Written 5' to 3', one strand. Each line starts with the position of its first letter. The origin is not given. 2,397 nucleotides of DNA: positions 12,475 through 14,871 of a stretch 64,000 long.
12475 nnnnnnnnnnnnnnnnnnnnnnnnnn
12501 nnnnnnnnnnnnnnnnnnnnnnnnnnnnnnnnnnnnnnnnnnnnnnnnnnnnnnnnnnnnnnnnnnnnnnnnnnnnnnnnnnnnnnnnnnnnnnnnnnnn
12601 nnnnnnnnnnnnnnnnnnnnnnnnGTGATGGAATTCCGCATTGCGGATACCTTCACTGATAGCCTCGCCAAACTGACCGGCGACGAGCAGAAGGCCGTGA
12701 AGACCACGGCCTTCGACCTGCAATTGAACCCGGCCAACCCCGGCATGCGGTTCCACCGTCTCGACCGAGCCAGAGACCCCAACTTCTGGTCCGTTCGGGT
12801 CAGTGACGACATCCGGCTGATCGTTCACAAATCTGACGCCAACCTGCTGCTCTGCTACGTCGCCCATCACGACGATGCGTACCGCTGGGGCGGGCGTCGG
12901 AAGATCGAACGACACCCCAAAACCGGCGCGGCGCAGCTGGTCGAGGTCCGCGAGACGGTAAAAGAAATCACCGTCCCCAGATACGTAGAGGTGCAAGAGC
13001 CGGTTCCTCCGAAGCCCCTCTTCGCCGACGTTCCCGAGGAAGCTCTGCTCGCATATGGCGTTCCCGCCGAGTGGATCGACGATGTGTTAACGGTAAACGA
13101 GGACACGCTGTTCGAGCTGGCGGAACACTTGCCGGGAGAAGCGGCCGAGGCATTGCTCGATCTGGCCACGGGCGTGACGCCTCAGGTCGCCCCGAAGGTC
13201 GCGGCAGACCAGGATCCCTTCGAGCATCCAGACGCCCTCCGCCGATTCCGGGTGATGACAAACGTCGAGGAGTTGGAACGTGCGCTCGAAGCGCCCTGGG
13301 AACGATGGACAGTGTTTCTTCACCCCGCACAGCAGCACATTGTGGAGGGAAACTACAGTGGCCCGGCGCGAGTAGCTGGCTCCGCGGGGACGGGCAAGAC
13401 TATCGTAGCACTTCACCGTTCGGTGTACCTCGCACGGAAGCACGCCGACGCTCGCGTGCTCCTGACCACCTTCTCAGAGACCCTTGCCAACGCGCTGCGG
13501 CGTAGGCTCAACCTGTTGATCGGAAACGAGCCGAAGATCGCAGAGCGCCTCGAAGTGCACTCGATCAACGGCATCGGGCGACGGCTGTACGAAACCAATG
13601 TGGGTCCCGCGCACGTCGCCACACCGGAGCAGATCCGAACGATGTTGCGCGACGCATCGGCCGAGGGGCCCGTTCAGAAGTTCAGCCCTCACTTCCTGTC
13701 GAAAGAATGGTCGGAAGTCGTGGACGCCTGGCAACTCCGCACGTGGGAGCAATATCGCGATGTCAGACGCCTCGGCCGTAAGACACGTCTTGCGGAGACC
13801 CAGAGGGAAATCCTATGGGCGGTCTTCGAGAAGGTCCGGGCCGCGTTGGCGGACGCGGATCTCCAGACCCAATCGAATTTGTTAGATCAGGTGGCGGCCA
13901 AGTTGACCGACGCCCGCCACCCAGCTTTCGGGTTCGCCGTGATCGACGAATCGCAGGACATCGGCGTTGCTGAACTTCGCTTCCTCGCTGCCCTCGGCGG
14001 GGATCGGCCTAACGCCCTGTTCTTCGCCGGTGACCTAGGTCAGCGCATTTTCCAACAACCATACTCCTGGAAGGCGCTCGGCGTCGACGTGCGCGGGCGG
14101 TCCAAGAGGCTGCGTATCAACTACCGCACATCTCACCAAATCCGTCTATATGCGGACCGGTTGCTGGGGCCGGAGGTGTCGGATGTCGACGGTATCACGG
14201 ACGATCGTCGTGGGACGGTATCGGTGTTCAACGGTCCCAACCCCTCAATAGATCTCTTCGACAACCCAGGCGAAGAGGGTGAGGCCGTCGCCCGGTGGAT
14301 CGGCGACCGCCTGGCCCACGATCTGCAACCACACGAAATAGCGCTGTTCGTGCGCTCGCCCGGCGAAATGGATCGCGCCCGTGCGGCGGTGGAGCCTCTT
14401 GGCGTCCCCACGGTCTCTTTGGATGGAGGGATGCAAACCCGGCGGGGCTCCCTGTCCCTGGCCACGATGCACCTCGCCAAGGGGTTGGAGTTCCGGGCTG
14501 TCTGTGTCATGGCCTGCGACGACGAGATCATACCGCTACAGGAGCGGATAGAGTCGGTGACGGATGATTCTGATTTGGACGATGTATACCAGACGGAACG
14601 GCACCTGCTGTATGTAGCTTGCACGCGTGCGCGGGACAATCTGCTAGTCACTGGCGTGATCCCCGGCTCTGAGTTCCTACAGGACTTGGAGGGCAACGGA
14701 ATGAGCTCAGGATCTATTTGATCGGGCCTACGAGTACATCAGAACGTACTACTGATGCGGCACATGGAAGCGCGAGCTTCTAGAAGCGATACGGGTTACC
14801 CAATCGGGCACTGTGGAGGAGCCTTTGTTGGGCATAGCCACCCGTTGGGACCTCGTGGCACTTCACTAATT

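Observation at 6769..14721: Three-gene operon: Type III-like Res, long Mod, and a coupled SF1 helicase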

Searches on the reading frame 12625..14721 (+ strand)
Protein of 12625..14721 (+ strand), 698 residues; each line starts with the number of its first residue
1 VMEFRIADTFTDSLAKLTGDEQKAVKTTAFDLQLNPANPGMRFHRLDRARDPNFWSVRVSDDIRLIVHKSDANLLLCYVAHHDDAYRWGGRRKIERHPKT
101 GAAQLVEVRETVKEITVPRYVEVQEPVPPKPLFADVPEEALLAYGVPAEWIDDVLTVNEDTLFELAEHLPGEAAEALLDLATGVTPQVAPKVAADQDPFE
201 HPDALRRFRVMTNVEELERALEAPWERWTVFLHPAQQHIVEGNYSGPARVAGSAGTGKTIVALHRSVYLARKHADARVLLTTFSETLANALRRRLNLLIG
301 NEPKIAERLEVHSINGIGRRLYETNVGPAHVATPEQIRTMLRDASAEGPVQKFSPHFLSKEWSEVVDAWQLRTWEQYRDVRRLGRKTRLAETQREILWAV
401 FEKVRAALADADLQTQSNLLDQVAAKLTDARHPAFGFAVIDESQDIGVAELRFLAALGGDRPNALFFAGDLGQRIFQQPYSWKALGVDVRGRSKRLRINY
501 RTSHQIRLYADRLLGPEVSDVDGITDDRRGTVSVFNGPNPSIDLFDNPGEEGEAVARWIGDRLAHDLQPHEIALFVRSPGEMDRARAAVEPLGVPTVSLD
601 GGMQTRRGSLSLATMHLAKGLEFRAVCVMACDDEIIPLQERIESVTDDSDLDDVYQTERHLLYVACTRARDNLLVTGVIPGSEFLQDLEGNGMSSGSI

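Call 3: search_protein_families(library=pfam, proteins=[window:12625-14721:+], max_evalue=0.01)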
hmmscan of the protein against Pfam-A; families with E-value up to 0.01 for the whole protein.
window:12625-14721:+ (698 aa): 6 families
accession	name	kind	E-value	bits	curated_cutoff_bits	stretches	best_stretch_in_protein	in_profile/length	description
PF00580.27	UvrD-helicase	-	8.7e-15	55.6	23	1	233-477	2-254/271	UvrD/REP helicase N-terminal domain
PF13361.12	UvrD_C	-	9.1e-14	52.1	25.6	1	603-676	281-346/350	UvrD-like helicase C-terminal domain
PF13245.12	AAA_19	-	4.3e-07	30.6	25.1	1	243-475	9-130/134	AAA domain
PF13538.12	UvrD_C_2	-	8.1e-07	29.3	27.4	1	650-675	24-51/52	UvrD-like helicase C-terminal domain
PF13401.12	AAA_22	-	0.0019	19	27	0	390-459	44-109/130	AAA domain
PF13481.12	AAA_25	-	0.0034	17.5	27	0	231-340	17-134/195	AAA domain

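Call 4: search_protein_families(library=padloc, proteins=[window:12625-14721:+], max_evalue=0.01)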
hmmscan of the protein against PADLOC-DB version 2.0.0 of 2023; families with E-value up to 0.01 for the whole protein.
window:12625-14721:+ (698 aa): 41 families (the best 25 are shown)
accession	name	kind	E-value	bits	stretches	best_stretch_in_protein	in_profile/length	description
PDLC00132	GajB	-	3.2e-23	80.2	3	232-322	4-89/625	UrvD helicase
PDLC01087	C3a187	-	1.3e-22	78.4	1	235-689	200-554/559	NERD+UvrD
PDLC03802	RTasHel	-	6.9e-18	62.8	2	234-599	8-342/675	DRT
PDLC00117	GajB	-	1.3e-17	61.6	2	603-675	508-572/604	UrvD helicase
PDLC00114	GajB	-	6.2e-15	52.8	2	232-596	8-378/635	UrvD helicase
PDLC00123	GajB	-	3.1e-11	40.6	1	605-673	437-503/540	UrvD helicase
PDLC00104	GajB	-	8.7e-11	39.2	2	608-675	502-561/574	UrvD helicase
PDLC00127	GajB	-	3.7e-10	37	1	607-674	503-563/594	UrvD helicase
PDLC00108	GajB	-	8.9e-10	36.1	2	600-673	346-410/445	UrvD helicase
PDLC00103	GajB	-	9.8e-10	35.9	1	411-578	188-355/612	UrvD helicase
PDLC00107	GajB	-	1e-09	35.6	2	426-477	207-257/587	UrvD helicase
PDLC00106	GajB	-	1.1e-09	35.4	1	234-312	6-87/577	UrvD helicase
PDLC00112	GajB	-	2.6e-09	34.2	1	609-675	494-554/581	UrvD helicase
PDLC00129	GajB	-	3.3e-08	30.6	1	410-514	202-309/594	UrvD helicase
PDLC00121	GajB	-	3.7e-08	30.4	1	432-477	200-242/565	UrvD helicase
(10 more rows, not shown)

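Call 8: search_protein_families(library=ncbifam, proteins=[window:12625-14721:+], max_evalue=0.01)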
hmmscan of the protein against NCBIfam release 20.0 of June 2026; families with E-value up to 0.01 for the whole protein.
window:12625-14721:+ (698 aa): 15 families
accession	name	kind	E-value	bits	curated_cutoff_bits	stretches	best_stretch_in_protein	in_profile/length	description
TIGR01073.1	pcrA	equivalog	2e-17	62.8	911.2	2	607-676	546-608/725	DNA helicase PcrA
TIGR01074.1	rep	equivalog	6.6e-14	51.1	951.45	1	609-676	551-610/668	DNA helicase Rep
NF008743.0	PRK11773.1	equivalog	8.1e-14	50.9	965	2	604-676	548-613/720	DNA helicase II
NF008276.0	PRK11054.1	equivalog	2.3e-12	46.2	543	1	610-692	589-677/684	DNA helicase IV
NF041254.1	motor_HelR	exception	4e-11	41.9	750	2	235-278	191-232/706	RNA polymerase recycling motor ATPase HelR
TIGR01075.1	uvrD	equivalog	2.3e-10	39.4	1144.45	1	603-676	542-608/715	DNA helicase II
NF053713.1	helicas_STM2767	equivalog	2e-08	33.1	550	1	247-295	191-239/665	STM2767 family DEAD/DEAH box helicase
NF008172.0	PRK10919.1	equivalog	2.8e-08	32.5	1168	1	610-676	552-610/673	DNA helicase Rep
NF041464.1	HelD_BACSU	equivalog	2.9e-08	32.1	419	1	438-689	550-775/779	RNA polymerase recycling motor HelD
NF041258.1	motor_HelR_2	exception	1.2e-07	30.3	1100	1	235-270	174-209/713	RNA polymerase recycling motor ATPase HelR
NF041465.1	HelD_MYCSM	equivalog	2e-07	29.5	1051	1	235-272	179-216/719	RNA polymerase recycling motor HelD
TIGR02785.1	addA_Gpos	equivalog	0.00011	20.1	707.65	0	250-299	19-69/1234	helicase-exonuclease AddAB subunit AddA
TIGR00609.1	recB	equivalog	0.00013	20.2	696.05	0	610-675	728-810/1175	exodeoxyribonuclease V subunit beta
NF010485.0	PRK13909.1-2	equivalog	0.00047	18.5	650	0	655-676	681-702/909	RecB-like helicase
TIGR02784.1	addA_alphas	equivalog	0.0042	15.5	860.75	0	656-679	848-871/1138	double-strand break repair helicase AddA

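Call 16: find_homologous_proteins(query=window:12628-14718:+)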
Query window:12628-14718:+ (697 aa): 8000 proteins with E <= 0.001 among 8000 candidates; the best 120 are listed.
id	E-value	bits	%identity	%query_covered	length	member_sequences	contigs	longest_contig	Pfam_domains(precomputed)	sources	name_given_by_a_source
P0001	0.0e+0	1584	100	100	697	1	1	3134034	PF13538.13,PF13361.13,PF13245.13,PF00580.28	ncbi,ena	-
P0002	0.0e+0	1121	72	99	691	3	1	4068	PF13538.13,PF13361.13,PF13245.13,PF00580.28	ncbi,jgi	jgi:hypothetical protein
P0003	0.0e+0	1106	70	100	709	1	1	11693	PF13538.13,PF13361.13,PF13245.13,PF13481.13,PF00580.28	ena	-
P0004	0.0e+0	1099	68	99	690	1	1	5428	PF13538.13,PF13604.13,PF13361.13,PF13245.13,PF00580.28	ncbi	-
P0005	0.0e+0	1097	70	99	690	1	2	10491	PF13538.13,PF13361.13,PF13245.13,PF00580.28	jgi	jgi:mRNA-degrading endonuclease RelE of RelBE toxin-antitoxin system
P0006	0.0e+0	1097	70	99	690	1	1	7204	PF13538.13,PF13361.13,PF13245.13,PF00580.28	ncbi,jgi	-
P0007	0.0e+0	1095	69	99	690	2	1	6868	PF13538.13,PF13361.13,PF13245.13,PF00580.28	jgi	-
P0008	0.0e+0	1094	70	99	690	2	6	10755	PF13538.13,PF13361.13,PF13245.13,PF00580.28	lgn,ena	-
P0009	0.0e+0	1092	69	99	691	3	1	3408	PF13538.13,PF13361.13,PF13245.13,PF09848.16,PF13191.13,PF00580.28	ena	-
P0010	0.0e+0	1092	68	99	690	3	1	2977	PF13538.13,PF13361.13,PF13245.13,PF00580.28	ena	-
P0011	0.0e+0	1091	69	99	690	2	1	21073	PF13538.13,PF13361.13,PF13245.13,PF13401.13,PF00580.28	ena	-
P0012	0.0e+0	1091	69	99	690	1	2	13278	PF13538.13,PF13361.13,PF13245.13,PF00580.28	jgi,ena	-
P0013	0.0e+0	1091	69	99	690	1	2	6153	PF13538.13,PF13361.13,PF13245.13,PF00580.28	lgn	-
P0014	0.0e+0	1088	70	99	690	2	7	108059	PF13538.13,PF13361.13,PF13245.13,PF00580.28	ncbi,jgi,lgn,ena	-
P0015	0.0e+0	1088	67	99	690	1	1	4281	PF13538.13,PF13361.13,PF13245.13,PF00580.28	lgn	-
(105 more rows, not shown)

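Call 18: find_related_loci(query=window:12628-14718:+, collection=genome_contigs, flank=10000)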
Query window:12628-14718:+ (697 aa) in genome_contigs; peptide patterns used: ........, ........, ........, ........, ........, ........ (x = any residue, [..] = any of these).
287 stretches matched a pattern; 228 encode a relative of the query (tblastn E <= 1e-3); the best 80 are kept; 80 distinct loci.
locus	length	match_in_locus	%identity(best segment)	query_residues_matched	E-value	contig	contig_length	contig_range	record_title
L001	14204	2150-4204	66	1-687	0e+0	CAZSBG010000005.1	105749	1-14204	MAG TPA_asm: uncultured Cytophagia bacterium isolate SRP141376_co4_290 genome assembly, contig: NODE_286_length_105749_c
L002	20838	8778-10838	67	1-687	0e+0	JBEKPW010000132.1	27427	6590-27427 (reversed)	MAG: Syntrophobacteraceae bacterium isolate SPRUCE 473 SPRUCE_473_132, whole genome shotgun sequence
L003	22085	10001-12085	67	1-693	0e+0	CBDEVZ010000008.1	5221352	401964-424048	MAG: uncultured Candidatus Binatia bacterium isolate 77b99e23-3f9f-49a3-a4d3-93b2c3db3d2d genome assembly, contig: conti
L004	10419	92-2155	66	1-690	0e+0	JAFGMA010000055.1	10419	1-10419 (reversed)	MAG: candidate division KSB1 bacterium isolate Zod_Metabat.436 k87_2216809, whole genome shotgun sequence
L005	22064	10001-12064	68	1-687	0e+0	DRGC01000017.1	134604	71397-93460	MAG TPA_asm: Phycisphaerae bacterium isolate HyVt-337 HyVt-337_k145_135362, whole genome shotgun sequence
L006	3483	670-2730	66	1-687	0e+0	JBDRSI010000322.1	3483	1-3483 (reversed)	MAG: Verrucomicrobiota bacterium isolate MEGAHIT-group-3.139 k141_321956, whole genome shotgun sequence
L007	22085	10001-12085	63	1-694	0e+0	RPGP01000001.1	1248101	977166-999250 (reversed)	MAG: Desulfobacteraceae bacterium Eth-SRB1 Scaffold22_pilon, whole genome shotgun sequence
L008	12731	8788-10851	65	1-688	0e+0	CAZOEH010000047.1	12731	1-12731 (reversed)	MAG TPA_asm: uncultured Desulfonema sp. isolate SRP062349_co5_33 genome assembly, contig: NODE_1949_length_12731_cov_9.1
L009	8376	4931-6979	66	5-687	0e+0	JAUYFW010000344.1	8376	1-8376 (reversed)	MAG: Sulfurimicrobium sp. isolate C21_metabat.bin.40 C21_k141_379930, whole genome shotgun sequence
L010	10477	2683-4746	66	1-687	0e+0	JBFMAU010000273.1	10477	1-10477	MAG: Acidobacteriota bacterium isolate MAG146 MAG146_273, whole genome shotgun sequence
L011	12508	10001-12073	63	1-690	0e+0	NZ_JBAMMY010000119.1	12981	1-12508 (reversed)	Desulfobacterium sp. N47 k141_1007, whole genome shotgun sequence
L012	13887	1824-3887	64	1-688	0e+0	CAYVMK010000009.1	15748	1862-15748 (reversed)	MAG TPA_asm: uncultured Desulfonema sp. isolate binchicken_co220_146 genome assembly, contig: NODE_2370_length_15748_cov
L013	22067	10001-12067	64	1-687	0e+0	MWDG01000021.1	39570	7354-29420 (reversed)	MAG: Deltaproteobacteria bacterium ADurb.Bin151 BWX99_contig000021, whole genome shotgun sequence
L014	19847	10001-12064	67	1-687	0e+0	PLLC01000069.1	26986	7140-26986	MAG: Syntrophaceae bacterium isolate fen_1170 73.20120800_E3X.7_contig_9153, whole genome shotgun sequence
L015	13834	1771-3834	66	1-687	0e+0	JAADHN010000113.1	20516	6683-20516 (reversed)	MAG: Kiritimatiellota bacterium isolate M_MetaBat.195 contig-127_3672, whole genome shotgun sequence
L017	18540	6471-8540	63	1-688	0e+0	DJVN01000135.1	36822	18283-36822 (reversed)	MAG TPA_asm: Syntrophaceae bacterium UBA6255 UBA6255_contig_23933, whole genome shotgun sequence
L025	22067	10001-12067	65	1-688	0e+0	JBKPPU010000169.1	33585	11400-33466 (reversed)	MAG: Acidobacteriota bacterium isolate GS_EKS_MAG_00094 GS_EKS_000003611295, whole genome shotgun sequence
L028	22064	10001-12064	64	1-687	0e+0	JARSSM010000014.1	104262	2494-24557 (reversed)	MAG: Defluviicoccus sp. isolate SCELSE-4-Def NODE_409_length_104262_cov_17.458434, whole genome shotgun sequence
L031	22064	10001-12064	66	1-687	0e+0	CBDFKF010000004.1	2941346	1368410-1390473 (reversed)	MAG: Alphaproteobacteria bacterium isolate e5628c17-7acf-4102-879c-7f99d0d03c41 genome assembly, contig: contig_4, whole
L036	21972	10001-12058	62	1-688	0e+0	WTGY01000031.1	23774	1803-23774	MAG: Caldilineaceae bacterium isolate CO36405bin_14 NODE_515_length_23774_cov_46.273072, whole genome shotgun sequence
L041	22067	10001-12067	63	1-687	0e+0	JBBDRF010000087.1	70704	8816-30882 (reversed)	MAG: Phycisphaeraceae bacterium isolate LejiaC_63_19 Lejia_C_915_length_70704_cov_12, whole genome shotgun sequence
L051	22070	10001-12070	60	1-689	0e+0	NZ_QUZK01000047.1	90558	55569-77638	Wenzhouxiangella sediminis strain XDB06 169, whole genome shotgun sequence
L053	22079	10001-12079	60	1-688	0e+0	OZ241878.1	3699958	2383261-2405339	MAG: Candidatus Poriferihabitaceae bacterium isolate fe0ff86d-c84e-4c9a-b224-d791de8b10c1 genome assembly, chromosome: 1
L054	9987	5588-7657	63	1-690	0e+0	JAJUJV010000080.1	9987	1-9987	MAG: Altererythrobacter sp. isolate bin126 k141_257672_length_9987_cov_23.2545, whole genome shotgun sequence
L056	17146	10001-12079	60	2-687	0e+0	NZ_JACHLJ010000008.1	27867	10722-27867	Brevundimonas vesicularis strain S00192 Ga0436329_08, whole genome shotgun sequence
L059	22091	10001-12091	59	1-693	0e+0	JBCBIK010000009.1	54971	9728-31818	MAG: Cyanobacteria bacterium J06623_4 NODE_58_length_54971_cov_10.972012, whole genome shotgun sequence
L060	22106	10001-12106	58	1-687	0e+0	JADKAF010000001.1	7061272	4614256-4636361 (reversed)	MAG: Planctomycetota bacterium isolate Lyne_18-Q3-R50-59_MAXAC.409 tig00000050-10-70511450, whole genome shotgun sequenc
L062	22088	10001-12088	58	1-694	0e+0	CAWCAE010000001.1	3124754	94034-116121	MAG: uncultured cyanobacterium isolate MFD03250.bin.1.175 genome assembly, contig: contig_1115, whole genome shotgun seq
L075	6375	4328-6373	57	1-661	0e+0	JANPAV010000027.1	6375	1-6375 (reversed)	MAG: Armatimonadota bacterium isolate VAR_79_metabat_147 VAR_79_k141_4914715, whole genome shotgun sequence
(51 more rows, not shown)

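Call 23: search_protein_families(library=pfam, proteins=[L054:3077-5584:+, L025:6500-7474:+, L059:2826-5075:+, L056:5742-6491:+, L036:5696-6481:+, L007:5249-6730:+, L041:3484-4953:+, L051:2676-3548:+, L053:8174-9286:+, L031:8920-9987:+], max_evalue=0.001)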
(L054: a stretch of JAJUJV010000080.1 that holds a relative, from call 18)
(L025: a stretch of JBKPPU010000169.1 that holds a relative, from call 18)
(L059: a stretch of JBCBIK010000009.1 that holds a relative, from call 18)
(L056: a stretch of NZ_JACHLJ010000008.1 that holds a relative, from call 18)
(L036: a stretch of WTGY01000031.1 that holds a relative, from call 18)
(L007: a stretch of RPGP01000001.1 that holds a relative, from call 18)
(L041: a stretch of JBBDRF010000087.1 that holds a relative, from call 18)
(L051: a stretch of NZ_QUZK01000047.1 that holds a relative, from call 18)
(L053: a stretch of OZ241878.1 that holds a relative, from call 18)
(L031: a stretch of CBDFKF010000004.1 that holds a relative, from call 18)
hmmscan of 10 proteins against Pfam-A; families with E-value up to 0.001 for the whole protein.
L054:3077-5584:+ (835 aa): 1 family
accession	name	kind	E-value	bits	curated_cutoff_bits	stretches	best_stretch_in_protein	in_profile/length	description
PF00082.27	Peptidase_S8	-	9.3e-56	189.7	21.8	1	286-623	4-288/288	Subtilase family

L025:6500-7474:+ (324 aa): 5 families
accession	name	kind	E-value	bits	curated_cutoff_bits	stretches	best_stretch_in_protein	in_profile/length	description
PF00004.35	AAA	-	3.7e-31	108.7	21.2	1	117-241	1-129/131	ATPase family associated with various cellular activities (AAA)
PF20720.3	nSTAND3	-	3.6e-06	27.2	27.2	1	111-232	14-120/155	Novel STAND NTPase 3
PF05496.18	RuvB_N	-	0.00012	22.4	27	0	86-145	12-64/159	Holliday junction DNA helicase RuvB P-loop domain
PF13671.12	AAA_33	-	0.00021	22.1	27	1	117-174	2-57/143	AAA domain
PF01078.27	Mg_chelatase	-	0.00096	19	20.3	0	97-136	5-44/207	Magnesium chelatase, subunit ChlI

L059:2826-5075:+ (749 aa): 1 family
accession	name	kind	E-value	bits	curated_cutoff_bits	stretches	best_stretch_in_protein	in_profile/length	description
PF03235.19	GmrSD_N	-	7.3e-32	111.5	33.2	1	16-259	5-198/199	GmrSD restriction endonuclease, N-terminal domain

L056:5742-6491:+ (249 aa): 0 families

L036:5696-6481:+ (261 aa): 1 family
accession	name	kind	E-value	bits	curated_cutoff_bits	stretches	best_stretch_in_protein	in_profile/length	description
PF08861.15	DUF1828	-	3.1e-13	50.3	22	1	34-127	1-91/91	Domain of unknown function DUF1828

L007:5249-6730:+ (493 aa): 3 families
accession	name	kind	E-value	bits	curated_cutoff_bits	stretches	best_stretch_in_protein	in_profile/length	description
PF13271.11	DUF4062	-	1.5e-23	83.3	24.7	1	7-94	1-82/82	Domain of unknown function (DUF4062)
PF13749.12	HATPase_c_4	-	9.3e-21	74.1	26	1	318-403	3-89/89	Putative ATP-dependent DNA helicase recG C-terminal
PF08220.18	HTH_DeoR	-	4.1e-05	23.7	21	1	421-467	1-47/57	DeoR-like helix-turn-helix domain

L041:3484-4953:+ (489 aa): 2 families
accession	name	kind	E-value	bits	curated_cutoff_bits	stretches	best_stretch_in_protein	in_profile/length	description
PF13749.12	HATPase_c_4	-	3.1e-22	78.8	26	1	321-405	1-89/89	Putative ATP-dependent DNA helicase recG C-terminal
PF04326.19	SLFN_AlbA_2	-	7.3e-19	68.9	25.3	1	23-144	1-117/118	Schlafen, AlbA_2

L051:2676-3548:+ (290 aa): 1 family
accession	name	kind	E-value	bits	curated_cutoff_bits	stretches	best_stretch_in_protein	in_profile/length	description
PF01936.24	NYN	-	1.2e-09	39.3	24.2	1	212-281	72-142/145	NYN domain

L053:8174-9286:+ (370 aa): 4 families
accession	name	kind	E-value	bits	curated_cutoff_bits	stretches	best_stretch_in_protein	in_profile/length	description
PF13304.12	AAA_21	-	1.6e-27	97.8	27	1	26-317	1-304/304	AAA domain, putative AbiEii toxin, Type IV TA system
PF02463.25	SMC_N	-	3.2e-10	40.2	40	1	5-315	3-201/220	RecF/RecN/SMC N terminal domain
PF13175.12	AAA_15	-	5.9e-10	39.7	32.1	1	6-49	5-49/374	AAA ATPase domain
PF11398.14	DUF2813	-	1e-06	28.9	21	0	4-49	3-48/372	Protein of unknown function (DUF2813)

L031:8920-9987:+ (355 aa): 1 family
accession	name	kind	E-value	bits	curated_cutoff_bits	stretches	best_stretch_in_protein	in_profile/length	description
PF13289.12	SIR2_2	-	0.00043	20.8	24.5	0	154-210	2-53/141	SIR2-like domain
